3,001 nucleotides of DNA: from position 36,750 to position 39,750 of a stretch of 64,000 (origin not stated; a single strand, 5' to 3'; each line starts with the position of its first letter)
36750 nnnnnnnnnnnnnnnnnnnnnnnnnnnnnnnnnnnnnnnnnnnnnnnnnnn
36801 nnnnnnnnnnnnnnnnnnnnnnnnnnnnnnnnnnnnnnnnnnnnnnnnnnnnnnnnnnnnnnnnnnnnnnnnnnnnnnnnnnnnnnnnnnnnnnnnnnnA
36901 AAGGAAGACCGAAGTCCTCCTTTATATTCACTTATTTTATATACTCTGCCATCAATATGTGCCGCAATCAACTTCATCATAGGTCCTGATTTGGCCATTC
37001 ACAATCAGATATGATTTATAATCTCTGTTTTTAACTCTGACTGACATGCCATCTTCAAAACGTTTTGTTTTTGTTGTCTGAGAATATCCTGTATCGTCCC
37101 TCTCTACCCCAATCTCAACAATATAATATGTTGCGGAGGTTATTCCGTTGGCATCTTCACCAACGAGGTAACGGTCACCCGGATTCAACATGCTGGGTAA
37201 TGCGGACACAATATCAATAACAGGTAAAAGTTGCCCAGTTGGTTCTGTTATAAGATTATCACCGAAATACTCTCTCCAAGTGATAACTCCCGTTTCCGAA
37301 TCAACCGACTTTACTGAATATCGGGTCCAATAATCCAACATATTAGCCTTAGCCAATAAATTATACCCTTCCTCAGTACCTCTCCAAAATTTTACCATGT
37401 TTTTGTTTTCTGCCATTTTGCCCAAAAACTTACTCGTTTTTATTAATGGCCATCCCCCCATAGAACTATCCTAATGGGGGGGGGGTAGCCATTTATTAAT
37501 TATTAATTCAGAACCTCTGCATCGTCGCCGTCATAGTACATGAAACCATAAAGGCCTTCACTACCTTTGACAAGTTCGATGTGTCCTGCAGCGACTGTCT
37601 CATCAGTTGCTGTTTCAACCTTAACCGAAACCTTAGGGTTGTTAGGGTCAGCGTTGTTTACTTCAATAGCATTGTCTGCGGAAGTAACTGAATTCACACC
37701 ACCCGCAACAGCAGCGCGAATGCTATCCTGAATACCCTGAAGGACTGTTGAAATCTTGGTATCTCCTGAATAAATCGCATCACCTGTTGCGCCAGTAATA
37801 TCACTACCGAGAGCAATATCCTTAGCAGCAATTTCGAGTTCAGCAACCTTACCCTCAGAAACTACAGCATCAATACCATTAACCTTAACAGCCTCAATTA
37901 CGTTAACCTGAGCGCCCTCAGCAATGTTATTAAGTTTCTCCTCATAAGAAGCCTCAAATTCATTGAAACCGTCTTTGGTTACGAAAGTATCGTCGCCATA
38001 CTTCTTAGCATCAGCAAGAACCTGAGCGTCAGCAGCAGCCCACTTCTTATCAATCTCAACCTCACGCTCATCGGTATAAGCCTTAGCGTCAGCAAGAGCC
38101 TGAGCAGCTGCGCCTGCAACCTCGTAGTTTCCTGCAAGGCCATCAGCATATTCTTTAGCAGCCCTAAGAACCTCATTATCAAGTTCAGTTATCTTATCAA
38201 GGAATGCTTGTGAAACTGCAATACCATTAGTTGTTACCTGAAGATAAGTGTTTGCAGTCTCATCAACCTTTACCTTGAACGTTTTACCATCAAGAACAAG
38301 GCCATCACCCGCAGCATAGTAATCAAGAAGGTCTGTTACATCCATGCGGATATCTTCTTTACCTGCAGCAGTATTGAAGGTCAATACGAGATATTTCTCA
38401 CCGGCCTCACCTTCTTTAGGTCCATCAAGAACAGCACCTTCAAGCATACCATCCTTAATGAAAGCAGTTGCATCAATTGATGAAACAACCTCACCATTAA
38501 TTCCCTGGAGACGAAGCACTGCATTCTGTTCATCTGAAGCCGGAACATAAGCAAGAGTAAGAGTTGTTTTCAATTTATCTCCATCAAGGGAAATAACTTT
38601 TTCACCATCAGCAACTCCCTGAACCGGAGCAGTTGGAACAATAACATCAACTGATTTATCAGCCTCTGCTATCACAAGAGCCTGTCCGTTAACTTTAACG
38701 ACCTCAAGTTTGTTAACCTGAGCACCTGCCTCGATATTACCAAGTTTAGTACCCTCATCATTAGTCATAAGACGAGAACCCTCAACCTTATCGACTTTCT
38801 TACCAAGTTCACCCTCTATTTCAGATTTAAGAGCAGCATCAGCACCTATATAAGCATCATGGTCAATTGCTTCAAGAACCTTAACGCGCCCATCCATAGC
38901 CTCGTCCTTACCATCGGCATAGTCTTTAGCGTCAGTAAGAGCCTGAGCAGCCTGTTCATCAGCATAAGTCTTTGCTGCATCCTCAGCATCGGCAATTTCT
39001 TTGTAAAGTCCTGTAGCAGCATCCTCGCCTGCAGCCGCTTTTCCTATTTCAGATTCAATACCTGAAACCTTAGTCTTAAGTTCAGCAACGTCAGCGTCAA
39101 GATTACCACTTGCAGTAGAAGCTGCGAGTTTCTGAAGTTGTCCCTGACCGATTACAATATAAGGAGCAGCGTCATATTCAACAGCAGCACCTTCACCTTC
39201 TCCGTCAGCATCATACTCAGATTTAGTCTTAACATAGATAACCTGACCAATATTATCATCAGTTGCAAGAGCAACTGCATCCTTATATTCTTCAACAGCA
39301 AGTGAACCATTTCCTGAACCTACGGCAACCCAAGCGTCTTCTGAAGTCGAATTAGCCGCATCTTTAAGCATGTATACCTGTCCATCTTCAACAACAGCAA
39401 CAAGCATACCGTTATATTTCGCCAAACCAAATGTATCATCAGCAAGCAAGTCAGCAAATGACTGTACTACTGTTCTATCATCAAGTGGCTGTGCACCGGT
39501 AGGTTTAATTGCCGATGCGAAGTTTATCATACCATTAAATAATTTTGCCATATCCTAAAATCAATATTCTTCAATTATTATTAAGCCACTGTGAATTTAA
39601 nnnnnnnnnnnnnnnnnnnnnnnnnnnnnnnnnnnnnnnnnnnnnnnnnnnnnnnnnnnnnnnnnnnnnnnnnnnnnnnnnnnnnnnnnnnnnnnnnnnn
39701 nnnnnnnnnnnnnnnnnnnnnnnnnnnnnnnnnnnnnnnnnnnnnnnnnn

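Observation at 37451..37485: G10 homopolymer within a hairpin that buries the start codon of the gene after the 682-aa fibre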

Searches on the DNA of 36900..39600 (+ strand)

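Call 5: search_dna_similar(query=window:36900-39600:+, collection=phages, mode=near, max_rows=30)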
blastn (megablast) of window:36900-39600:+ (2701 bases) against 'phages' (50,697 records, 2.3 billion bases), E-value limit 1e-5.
No match.

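Call 52: search_rna_families(source=window, start=37300, end=37650, threshold=evalue, max_evalue=10)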
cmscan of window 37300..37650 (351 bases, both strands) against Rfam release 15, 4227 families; matches with E-value up to 10: 5.
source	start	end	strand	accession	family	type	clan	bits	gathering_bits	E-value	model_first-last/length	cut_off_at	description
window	37433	37508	+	RF04121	mir-1289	Gene; miRNA;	-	19.1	66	0.28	1-91/91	no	mir-1289 microRNA precursor family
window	37504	37569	-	RF01526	ceN106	Gene; snRNA; snoRNA; CD-box;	-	17.4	60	0.53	1-77/77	no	C. elegans snoRNA ceN106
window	37440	37499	+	RF04341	Plastid-psbJ-5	Cis-reg;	CL00152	17.4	53.1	1.4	1-59/59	no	Plastid-psbJ-5 3UTR RNA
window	37439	37501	+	RF04273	MIR827_2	Gene; miRNA;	CL00143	16.9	67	3.7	1-89/89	no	MIR827_2 microRNA precursor family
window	37348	37453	+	RF02706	TeloSII_ncR30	Gene; sRNA;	-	15.4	86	0.23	1-226/226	no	TeloSII non coding RNA 30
